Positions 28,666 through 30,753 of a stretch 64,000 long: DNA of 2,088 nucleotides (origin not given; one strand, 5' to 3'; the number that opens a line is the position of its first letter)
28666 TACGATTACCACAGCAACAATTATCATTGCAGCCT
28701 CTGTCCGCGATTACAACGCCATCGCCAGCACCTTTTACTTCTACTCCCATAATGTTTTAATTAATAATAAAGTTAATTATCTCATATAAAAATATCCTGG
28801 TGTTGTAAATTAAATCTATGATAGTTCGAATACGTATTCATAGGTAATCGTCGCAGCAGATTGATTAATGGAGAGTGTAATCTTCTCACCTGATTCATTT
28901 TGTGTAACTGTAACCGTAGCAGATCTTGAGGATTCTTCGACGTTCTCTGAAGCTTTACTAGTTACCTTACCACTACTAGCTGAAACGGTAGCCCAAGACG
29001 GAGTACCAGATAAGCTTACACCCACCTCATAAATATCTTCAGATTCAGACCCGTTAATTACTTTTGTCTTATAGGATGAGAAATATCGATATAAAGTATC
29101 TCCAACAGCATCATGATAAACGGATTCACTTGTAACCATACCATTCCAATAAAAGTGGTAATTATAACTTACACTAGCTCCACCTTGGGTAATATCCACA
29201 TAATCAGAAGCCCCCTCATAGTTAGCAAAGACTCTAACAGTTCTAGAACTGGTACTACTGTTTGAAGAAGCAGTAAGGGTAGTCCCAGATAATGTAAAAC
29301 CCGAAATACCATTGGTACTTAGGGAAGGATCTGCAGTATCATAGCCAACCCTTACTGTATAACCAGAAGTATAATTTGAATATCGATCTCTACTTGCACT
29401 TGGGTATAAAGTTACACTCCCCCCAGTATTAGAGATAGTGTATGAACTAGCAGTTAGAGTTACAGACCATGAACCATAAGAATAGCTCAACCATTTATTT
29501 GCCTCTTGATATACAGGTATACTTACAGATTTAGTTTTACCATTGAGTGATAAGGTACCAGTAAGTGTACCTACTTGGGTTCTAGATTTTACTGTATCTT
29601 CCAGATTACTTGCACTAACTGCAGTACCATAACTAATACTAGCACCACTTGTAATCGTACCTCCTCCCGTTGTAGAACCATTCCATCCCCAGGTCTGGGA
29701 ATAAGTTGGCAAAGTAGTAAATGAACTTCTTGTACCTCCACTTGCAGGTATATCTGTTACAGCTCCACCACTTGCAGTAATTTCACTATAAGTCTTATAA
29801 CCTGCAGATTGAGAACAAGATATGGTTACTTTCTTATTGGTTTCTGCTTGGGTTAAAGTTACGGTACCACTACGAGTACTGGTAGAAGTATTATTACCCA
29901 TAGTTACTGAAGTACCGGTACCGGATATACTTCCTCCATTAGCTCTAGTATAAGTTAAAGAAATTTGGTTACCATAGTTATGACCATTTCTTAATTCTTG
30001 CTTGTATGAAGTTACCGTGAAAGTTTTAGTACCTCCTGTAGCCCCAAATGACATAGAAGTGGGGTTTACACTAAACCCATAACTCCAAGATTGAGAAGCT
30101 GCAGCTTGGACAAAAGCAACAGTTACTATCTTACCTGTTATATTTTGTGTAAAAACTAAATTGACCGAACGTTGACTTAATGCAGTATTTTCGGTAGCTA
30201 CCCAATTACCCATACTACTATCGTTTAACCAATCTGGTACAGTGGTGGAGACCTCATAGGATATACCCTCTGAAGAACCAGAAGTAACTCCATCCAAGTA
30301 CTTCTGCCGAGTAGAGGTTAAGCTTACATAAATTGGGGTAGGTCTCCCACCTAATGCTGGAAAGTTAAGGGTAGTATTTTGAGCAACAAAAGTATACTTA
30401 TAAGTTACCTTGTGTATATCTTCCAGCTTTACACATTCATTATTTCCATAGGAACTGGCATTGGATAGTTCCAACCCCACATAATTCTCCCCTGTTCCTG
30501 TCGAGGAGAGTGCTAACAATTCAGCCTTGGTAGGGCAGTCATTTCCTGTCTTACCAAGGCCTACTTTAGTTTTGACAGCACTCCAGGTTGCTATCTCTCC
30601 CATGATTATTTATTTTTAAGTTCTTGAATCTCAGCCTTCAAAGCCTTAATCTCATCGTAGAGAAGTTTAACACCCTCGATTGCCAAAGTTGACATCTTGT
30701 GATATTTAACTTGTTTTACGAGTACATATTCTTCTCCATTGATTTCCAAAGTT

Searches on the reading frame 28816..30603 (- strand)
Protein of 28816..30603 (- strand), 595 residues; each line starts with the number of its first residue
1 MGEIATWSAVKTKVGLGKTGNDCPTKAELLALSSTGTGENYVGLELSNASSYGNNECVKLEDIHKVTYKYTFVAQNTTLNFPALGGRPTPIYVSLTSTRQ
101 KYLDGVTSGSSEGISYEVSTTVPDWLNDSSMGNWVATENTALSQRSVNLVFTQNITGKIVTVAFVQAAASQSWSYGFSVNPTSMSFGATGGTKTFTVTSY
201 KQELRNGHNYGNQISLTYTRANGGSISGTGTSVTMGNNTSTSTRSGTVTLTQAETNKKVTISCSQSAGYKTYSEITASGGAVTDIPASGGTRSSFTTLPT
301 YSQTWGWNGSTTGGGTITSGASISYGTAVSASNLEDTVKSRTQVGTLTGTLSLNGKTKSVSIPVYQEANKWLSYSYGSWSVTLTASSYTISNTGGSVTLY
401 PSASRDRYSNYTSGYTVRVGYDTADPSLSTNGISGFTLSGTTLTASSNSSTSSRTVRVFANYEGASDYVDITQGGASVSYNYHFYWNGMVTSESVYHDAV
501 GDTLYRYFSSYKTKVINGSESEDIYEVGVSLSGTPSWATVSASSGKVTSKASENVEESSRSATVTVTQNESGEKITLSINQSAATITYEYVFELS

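Call 36: search_protein_families(library=phrogs, max_evalue=0.00001, proteins=[window:28816-30603:-])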
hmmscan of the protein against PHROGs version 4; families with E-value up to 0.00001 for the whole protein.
window:28816-30603:- (595 aa): 0 families

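Call 83: search_protein_families(library=pfam, max_evalue=0.00001, proteins=[window:28816-30603:-])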
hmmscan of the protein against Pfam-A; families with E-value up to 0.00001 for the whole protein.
window:28816-30603:- (595 aa): 1 family
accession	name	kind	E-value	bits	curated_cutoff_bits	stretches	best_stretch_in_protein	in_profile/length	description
PF13004.13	BACON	-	7.4e-07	29.5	25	1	532-581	6-60/61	Putative binding domain, N-terminal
